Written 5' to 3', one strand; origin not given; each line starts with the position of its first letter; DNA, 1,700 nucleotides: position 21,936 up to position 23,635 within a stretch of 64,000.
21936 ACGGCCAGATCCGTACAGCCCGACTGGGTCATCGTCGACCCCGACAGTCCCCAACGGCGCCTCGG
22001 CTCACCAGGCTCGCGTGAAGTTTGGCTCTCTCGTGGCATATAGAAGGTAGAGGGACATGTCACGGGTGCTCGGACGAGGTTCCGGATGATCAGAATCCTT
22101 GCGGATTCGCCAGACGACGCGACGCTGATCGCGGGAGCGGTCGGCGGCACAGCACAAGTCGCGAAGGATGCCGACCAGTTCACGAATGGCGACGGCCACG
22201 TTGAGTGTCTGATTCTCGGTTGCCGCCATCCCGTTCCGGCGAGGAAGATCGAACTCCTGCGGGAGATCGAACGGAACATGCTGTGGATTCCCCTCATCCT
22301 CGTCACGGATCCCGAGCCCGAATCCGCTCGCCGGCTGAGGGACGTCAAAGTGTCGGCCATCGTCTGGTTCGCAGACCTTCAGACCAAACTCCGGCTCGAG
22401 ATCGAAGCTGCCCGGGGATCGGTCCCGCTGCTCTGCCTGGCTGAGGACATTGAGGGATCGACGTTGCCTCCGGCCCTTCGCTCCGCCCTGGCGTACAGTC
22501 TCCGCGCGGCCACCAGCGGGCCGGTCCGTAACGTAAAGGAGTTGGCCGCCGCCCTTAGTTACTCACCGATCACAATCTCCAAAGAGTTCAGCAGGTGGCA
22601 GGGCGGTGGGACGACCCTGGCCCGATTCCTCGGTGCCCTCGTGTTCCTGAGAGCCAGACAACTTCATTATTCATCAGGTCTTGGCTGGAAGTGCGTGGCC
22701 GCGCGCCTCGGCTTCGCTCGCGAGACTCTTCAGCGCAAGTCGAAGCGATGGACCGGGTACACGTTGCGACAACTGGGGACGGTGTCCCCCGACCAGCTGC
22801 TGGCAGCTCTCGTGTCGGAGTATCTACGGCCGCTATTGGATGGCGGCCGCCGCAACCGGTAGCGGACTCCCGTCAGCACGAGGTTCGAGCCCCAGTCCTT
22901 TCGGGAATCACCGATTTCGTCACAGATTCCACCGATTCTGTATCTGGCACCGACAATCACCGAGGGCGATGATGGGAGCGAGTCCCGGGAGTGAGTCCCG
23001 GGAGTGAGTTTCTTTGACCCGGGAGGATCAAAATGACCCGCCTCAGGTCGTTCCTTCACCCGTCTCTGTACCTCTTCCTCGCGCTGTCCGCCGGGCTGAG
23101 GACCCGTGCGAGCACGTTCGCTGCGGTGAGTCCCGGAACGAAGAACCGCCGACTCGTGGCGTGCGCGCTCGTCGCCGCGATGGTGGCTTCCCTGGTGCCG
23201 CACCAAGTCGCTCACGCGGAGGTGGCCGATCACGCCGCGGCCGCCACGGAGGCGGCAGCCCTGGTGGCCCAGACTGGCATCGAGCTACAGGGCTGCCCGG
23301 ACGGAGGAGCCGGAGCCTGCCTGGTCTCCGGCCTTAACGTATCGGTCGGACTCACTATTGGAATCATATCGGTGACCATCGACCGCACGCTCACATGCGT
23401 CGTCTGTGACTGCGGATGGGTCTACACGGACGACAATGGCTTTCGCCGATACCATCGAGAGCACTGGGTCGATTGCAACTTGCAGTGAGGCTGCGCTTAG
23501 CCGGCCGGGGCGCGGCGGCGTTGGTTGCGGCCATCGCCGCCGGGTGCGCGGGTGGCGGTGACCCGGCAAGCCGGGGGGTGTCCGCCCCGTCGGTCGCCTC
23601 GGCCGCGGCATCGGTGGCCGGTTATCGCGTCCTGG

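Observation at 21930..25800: Low-GC islet with an unusual regulator, repeat arrays, and a coupled Cys-rich secreted protein + NHL-propeller lipoprotein cassette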

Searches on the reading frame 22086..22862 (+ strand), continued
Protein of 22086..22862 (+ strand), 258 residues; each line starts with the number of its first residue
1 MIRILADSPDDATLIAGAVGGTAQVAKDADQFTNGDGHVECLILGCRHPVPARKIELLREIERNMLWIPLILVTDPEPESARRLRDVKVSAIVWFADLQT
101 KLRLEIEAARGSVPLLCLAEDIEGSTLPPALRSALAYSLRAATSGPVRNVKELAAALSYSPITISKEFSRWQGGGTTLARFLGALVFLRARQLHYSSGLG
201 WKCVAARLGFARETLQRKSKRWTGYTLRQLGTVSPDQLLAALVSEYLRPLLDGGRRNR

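Call 56: predict_structure(alignment_id=A3)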
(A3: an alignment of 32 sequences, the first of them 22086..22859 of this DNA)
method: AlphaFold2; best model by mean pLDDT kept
length: 258 residues; sequences in the alignment: 32
mean_pLDDT: 87.8   pTM: 0.84
mean pLDDT of the five models: 87.8, 87.3, 86.6, 86.5, 85.9
residues with pLDDT >= 90: 151; 70-90: 93; 50-70: 10; < 50: 4
segments of 3 or more residues with pLDDT < 50: 255-258
pLDDT, mean of each block of 10 residues (from residue 1): 92 93 87 77 90 86 80 83 77 92 93 91 92 95 90 94 93 87 93 85 91 92 88 90 90 56
secondary structure, 60 per line:
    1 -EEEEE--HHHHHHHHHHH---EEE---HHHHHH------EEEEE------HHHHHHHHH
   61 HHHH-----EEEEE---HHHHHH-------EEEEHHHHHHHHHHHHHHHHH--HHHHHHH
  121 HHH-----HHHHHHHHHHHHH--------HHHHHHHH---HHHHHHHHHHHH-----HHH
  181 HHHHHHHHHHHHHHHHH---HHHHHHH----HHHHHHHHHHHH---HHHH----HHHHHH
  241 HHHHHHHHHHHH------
elements in order: E2-6 H9-19 E23-25 H29-34 E41-45 H52-64 E70-74 H78-83 E91-94 H95-111 H114-123 H129-141 H150-157 H161-172 H178-197 H201-207 H212-223 H227-230 H235-252

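Call 58: fold_search(model_id=the predicted structure, library=pdb)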
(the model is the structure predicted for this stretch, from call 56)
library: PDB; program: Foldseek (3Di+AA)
matches with E <= 10: 815; with E <= 0.001: 0
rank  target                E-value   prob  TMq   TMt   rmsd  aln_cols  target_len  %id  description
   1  7pv7_A                3.1e-03  1.00  0.36  0.19  17.4       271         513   13  Crystal structure of dimeric Porphyromonas gingivalis PorX, a type 9 secretion system response regulator. (released 2022-12-14)
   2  7pva_B                3.3e-03  0.99  0.35  0.19  17.3       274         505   14  1.9 Angstrom crystal structure of dimeric PorX, co-crystallized in the presence of zinc (released 2022-12-14)
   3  6zj2_N                3.8e-03  1.00  0.33  0.45  18.9       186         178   21  Structure of RcsB from Salmonella enterica serovar Typhimurium bound to promoter rprA in the presence of phosphomimeti (released 2021-02-17)
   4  7pvk_A                5.2e-03  0.99  0.35  0.19  17.7       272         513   14  X-ray structure of dimeric PorX (T272A mutant), in complex with pGpG. (released 2022-12-14)
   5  8vc9_E                5.4e-03  1.00  0.36  0.26  27.0       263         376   12  Hybrid response regulator LvrB from Leptospira / phosphorylated REC form (released 2024-12-18)
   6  2ayx_MODEL_1_A        6.9e-03  1.00  0.36  0.36   3.4       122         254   22  Solution structure of the E.coli RcsC C-terminus (residues 700-949) containing linker region and phosphoreceiv (released 2006-09-26)
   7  6oec_H                7.7e-03  1.00  0.38  0.61   6.9       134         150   19  Yeast Spc42 Trimeric Coiled-Coil Amino Acids 181-211 fused to PDB: 3H5I (released 2019-04-24)
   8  2vui                  8.9e-03  1.00  0.37  0.65   4.5       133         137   14  Crystal structure of the HupR receiver domain in inhibitory phospho- state (released 2008-11-11)
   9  8vc9_B                1.0e-02  0.99  0.36  0.26  28.1       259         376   13  Hybrid response regulator LvrB from Leptospira / phosphorylated REC form (released 2024-12-18)
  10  6oec_K                1.2e-02  1.00  0.37  0.59   3.0       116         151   19  Yeast Spc42 Trimeric Coiled-Coil Amino Acids 181-211 fused to PDB: 3H5I (released 2019-04-24)
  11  7pv7_B                1.2e-02  0.99  0.36  0.19  17.6       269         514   13  Crystal structure of dimeric Porphyromonas gingivalis PorX, a type 9 secretion system response regulator. (released 2022-12-14)
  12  6oec_G                1.3e-02  1.00  0.37  0.61   2.9       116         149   19  Yeast Spc42 Trimeric Coiled-Coil Amino Acids 181-211 fused to PDB: 3H5I (released 2019-04-24)
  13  3hv2_B                1.3e-02  1.00  0.34  0.63   3.5       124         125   20  Crystal structure of signal receiver domain OF HD domain-containing protein FROM Pseudomonas fluorescens Pf-5 (released 2009-06-23)
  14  2vuh                  1.3e-02  1.00  0.37  0.64   4.5       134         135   14  Crystal structure of the D55E mutant of the HupR receiver domain (released 2008-11-11)
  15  3h5i                  1.5e-02  1.00  0.33  0.62   3.4       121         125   18  Crystal structure of the N-terminal domain of a response regulator/sensory box/GGDEF 3-domain protein from Carboxydother (released 2009-05-05)
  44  6swi                  4.3e-02  1.00  0.35  0.69   2.7       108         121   22  The C-terminal domain of AraT, a response regulator from Geobacillus stearothermophilus (released 2020-10-14)
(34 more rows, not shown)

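Call 67: search_protein_families(library=padloc, proteins=[window:22086-22862:+], max_evalue=0.01)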
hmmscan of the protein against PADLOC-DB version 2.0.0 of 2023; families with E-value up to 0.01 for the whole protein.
window:22086-22862:+ (258 aa): 0 families

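Call 68: search_protein_families(library=pfam, proteins=[L025:8497-9210:+], max_evalue=10)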
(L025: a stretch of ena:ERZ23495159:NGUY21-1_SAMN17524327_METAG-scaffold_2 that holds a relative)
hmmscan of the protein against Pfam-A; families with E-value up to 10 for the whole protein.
L025:8497-9210:+ (237 aa): 0 families

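Call 69: search_protein_families(library=ncbifam, proteins=[L025:8497-9210:+], max_evalue=1)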
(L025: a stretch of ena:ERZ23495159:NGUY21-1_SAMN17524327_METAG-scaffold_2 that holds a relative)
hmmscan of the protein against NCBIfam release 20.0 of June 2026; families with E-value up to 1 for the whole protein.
L025:8497-9210:+ (237 aa): 1 family
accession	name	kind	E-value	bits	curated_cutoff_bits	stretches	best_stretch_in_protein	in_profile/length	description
NF052650.1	YknW_fam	equivalog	0.0016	18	110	1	25-132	35-142/213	YknW family membrane protein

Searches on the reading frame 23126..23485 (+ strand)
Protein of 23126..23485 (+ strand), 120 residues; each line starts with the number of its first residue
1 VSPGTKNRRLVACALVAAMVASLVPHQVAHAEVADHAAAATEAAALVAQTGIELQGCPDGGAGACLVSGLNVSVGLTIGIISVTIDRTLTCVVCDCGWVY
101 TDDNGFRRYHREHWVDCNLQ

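Call 21: find_homologous_proteins(query=window:23126-23485:+, max_evalue=0.01)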
Query window:23126-23485:+ (120 aa): 2 proteins with E <= 0.01 among 23 candidates.
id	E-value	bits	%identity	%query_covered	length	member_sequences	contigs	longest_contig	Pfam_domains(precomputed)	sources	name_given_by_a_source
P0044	1.7e-73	262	99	100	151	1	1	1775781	-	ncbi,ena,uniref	ncbi:hypothetical protein [Candidatus Palauibacter sp.]|uniref:hypothetical protein n=1 Tax=Candidat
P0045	3.5e-11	61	43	97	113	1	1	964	-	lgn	-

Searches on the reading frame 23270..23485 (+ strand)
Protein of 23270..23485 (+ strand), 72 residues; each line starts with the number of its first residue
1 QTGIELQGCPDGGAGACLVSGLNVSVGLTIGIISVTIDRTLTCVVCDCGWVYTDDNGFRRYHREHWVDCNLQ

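Call 65: search_protein_representatives(protein=window:23270-23485:+)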
Query: 72 residues. Proteins with E-value up to 0.001 (for the whole library): 7; up to 1e-10: 2; up to 1e-30: 1. The best 7 are listed.
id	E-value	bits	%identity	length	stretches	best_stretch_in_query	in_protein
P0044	2.4e-43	161.6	100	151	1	1-72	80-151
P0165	1.6e-24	101.7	69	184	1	1-71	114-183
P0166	1.5e-07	47.6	50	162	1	1-70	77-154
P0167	8.3e-06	42.0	28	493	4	9-57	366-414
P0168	3.8e-04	36.8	31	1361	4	9-66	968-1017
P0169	5.8e-04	36.2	49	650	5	45-64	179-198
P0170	7.6e-04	35.8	32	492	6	6-36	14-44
